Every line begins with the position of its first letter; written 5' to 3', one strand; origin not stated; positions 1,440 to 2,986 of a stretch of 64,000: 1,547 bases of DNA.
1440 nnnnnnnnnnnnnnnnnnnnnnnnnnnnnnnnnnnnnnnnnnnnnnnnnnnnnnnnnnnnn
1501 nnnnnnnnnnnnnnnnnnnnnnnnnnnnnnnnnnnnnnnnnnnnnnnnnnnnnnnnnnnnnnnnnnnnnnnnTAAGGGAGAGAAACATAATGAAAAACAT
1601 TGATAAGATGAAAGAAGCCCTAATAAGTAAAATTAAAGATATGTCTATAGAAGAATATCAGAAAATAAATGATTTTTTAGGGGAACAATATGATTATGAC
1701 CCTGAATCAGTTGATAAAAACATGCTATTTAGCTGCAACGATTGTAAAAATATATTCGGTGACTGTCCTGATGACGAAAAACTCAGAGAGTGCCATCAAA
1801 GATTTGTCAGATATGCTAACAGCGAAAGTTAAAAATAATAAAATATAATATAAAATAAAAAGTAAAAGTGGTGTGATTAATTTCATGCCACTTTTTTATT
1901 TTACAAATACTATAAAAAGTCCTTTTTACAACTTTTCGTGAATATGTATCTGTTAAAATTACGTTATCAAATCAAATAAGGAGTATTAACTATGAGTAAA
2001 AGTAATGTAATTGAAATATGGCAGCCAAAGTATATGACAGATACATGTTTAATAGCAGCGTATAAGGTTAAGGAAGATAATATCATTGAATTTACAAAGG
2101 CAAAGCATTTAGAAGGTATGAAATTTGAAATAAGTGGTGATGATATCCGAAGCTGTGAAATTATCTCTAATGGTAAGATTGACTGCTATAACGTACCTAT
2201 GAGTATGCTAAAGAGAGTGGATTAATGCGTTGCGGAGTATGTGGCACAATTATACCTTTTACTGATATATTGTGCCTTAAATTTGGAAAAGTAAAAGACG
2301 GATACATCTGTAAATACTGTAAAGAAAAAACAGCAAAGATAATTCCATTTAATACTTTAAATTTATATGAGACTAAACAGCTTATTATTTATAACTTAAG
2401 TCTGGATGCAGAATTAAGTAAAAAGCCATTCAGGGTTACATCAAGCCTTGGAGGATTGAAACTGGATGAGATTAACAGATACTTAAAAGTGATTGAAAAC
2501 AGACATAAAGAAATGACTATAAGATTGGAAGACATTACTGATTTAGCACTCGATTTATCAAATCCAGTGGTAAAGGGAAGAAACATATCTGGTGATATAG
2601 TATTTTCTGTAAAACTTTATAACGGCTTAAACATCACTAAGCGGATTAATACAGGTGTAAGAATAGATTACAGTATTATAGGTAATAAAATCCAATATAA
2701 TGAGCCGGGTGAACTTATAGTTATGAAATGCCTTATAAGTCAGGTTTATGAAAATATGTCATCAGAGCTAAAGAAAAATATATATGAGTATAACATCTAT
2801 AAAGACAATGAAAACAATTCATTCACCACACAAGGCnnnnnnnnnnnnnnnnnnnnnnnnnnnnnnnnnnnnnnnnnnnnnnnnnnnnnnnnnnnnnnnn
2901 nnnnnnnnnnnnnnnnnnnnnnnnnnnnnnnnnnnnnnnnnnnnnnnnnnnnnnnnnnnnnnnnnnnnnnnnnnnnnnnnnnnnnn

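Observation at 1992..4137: Translationally coupled operon: small protein, Zn-ribbon/J-domain protein, and a TM-anchored SpoVK/CbbX AAA+ ATPase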

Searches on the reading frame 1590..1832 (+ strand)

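Call 13: search_protein_families(library=pfam, proteins=[window:1590-1832:+], max_evalue=0.01)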
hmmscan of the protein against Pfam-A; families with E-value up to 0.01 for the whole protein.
window:1590-1832:+ (80 aa): 1 family
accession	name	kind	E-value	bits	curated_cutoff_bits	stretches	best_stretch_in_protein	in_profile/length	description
PF18373.7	Spectrin_2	-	0.002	18.7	26.4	1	1-56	7-62/78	Spectrin like domain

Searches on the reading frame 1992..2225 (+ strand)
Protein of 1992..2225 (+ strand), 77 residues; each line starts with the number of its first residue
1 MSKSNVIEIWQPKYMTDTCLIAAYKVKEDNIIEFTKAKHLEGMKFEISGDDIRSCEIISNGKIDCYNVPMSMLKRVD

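Call 3: search_protein_families(library=pfam, proteins=[window:1992-2225:+], max_evalue=1)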
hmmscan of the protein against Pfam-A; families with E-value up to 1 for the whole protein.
window:1992-2225:+ (77 aa): 1 family
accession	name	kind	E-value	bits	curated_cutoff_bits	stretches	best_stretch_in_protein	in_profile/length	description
PF24731.1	DUF7683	-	0.14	12.9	27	1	5-45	27-65/73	Domain of unknown function (DUF7683)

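Call 4: search_protein_families(library=padloc, proteins=[window:1992-2225:+], max_evalue=1)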
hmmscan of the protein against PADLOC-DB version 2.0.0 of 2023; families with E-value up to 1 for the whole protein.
window:1992-2225:+ (77 aa): 0 families

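Call 5: search_protein_families(library=ncbifam, proteins=[window:1992-2225:+], max_evalue=1)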
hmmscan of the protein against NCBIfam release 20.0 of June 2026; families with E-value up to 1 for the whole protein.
window:1992-2225:+ (77 aa): 0 families

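Call 6: search_protein_families(library=phrogs, proteins=[window:1992-2225:+], max_evalue=1)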
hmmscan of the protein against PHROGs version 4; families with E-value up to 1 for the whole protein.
window:1992-2225:+ (77 aa): 1 family
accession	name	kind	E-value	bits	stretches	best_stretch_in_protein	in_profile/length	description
phrog_21274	-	unknown function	0.089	13.2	1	35-70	290-326/349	-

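Call 56: list_cluster_members(proteins=[window:1992-2222:+, window:2225-3025:+, window:3025-4134:+])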
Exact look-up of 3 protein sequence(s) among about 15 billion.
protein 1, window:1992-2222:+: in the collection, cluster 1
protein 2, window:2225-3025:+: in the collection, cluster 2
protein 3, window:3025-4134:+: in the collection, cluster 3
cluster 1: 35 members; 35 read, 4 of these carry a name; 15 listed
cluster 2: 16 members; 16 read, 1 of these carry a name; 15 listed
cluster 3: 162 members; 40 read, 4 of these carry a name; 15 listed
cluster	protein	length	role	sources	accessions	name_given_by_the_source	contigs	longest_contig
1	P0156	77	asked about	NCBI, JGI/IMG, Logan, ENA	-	hypothetical protein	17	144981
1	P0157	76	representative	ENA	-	-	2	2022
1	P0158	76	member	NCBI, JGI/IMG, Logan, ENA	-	hypothetical protein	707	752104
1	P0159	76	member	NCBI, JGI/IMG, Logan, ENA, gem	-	hypothetical protein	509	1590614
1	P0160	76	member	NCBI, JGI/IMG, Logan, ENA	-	hypothetical protein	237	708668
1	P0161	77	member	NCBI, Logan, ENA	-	-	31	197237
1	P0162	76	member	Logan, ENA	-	-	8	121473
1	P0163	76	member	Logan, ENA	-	-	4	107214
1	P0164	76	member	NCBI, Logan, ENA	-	-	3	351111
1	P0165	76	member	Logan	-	-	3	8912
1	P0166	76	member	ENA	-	-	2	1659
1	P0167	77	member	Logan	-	-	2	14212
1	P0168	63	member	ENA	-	-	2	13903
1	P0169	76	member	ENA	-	-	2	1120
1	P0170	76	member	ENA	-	-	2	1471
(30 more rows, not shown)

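Call 82: search_solved_structures(query=window:1992-2222:+, max_evalue=10)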
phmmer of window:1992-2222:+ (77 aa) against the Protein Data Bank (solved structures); distinct sequences matched with E-value up to 10: 4.
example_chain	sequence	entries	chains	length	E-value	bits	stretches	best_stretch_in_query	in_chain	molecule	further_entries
4pzc_A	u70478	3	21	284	0.25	15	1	26-77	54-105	3-Hydroxyacyl-CoA dehydrogenase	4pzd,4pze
8fmw_C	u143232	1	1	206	0.48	14.1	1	8-52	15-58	30S ribosomal protein S3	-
7rag_A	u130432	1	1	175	0.82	13.4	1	13-53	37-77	Lipoprotein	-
8zuf_B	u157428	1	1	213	1.2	12.9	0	42-69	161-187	MOW15-22 RBD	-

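Call 99: search_dna_similar(query=window:1992-2222:+, collection=plasmids, mode=protein, max_evalue=0.01, max_rows=15)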
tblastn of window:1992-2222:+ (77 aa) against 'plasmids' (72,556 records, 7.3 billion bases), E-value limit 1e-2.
No match.

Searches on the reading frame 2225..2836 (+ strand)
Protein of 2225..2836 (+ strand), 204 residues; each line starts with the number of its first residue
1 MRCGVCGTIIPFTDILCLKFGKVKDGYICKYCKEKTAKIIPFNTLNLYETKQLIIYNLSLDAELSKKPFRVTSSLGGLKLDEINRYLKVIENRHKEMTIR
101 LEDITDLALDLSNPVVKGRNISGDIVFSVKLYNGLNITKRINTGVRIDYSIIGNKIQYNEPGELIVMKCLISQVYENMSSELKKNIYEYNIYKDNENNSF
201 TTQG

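Call 23: search_protein_representatives(protein=window:2225-2836:+)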
Query: 204 residues. Proteins with E-value up to 0.001 (for the whole library): 27; up to 1e-10: 4; up to 1e-30: 1. The best 27 are listed.
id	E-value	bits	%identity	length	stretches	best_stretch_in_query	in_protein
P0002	1.5e-110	383.7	85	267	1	1-204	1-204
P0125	8.8e-22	94.0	96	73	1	135-187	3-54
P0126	2.6e-17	79.5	32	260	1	1-194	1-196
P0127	7.3e-13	64.9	41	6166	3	103-166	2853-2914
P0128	3.4e-09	53.0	31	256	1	3-190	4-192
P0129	4.7e-09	52.5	27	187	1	22-195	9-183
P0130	5.9e-08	48.9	24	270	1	1-186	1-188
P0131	1.1e-07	48.1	31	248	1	3-178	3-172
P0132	1.2e-07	47.9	28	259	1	1-194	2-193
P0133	1.4e-07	47.7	29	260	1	3-193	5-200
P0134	6.4e-07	45.5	27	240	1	1-190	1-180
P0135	1.0e-06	44.9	26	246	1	22-197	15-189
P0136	1.1e-06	44.8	27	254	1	1-184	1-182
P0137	1.7e-06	44.2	29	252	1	22-201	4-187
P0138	1.8e-06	44.1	32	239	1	17-176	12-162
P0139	2.3e-06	43.8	25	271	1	13-178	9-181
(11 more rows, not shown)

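Call 31: find_encoding_contigs(protein=P0139, flank=8000, max_places=3)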
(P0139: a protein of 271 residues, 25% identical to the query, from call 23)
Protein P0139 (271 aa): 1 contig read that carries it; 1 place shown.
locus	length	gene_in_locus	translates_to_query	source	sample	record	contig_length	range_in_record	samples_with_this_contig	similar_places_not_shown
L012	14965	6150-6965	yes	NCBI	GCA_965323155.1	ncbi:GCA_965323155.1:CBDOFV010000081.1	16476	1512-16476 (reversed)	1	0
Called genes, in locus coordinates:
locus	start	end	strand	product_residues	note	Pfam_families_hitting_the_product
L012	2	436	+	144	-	?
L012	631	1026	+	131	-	-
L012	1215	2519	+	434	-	PF01966:HD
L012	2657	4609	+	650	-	PF17191:RecG_wedge, PF00270:DEAD, PF04851:ResIII, PF00271:Helicase_C, PF19833:RecG_dom3_C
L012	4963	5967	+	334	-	-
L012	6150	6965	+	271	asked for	PF14471:DUF4428 (weak)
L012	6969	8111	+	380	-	PF00004:AAA, PF17866:AAA_lid_6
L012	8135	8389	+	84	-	-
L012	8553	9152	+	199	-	-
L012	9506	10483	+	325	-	PF18830:LPD16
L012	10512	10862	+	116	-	-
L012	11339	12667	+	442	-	PF00644:PARP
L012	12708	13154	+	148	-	PF08433:KTI12, PF13671:AAA_33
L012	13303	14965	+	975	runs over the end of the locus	PF00580:UvrD-helicase, PF13245:AAA_19, PF13361:UvrD_C, PF13538:UvrD_C_2 (weak)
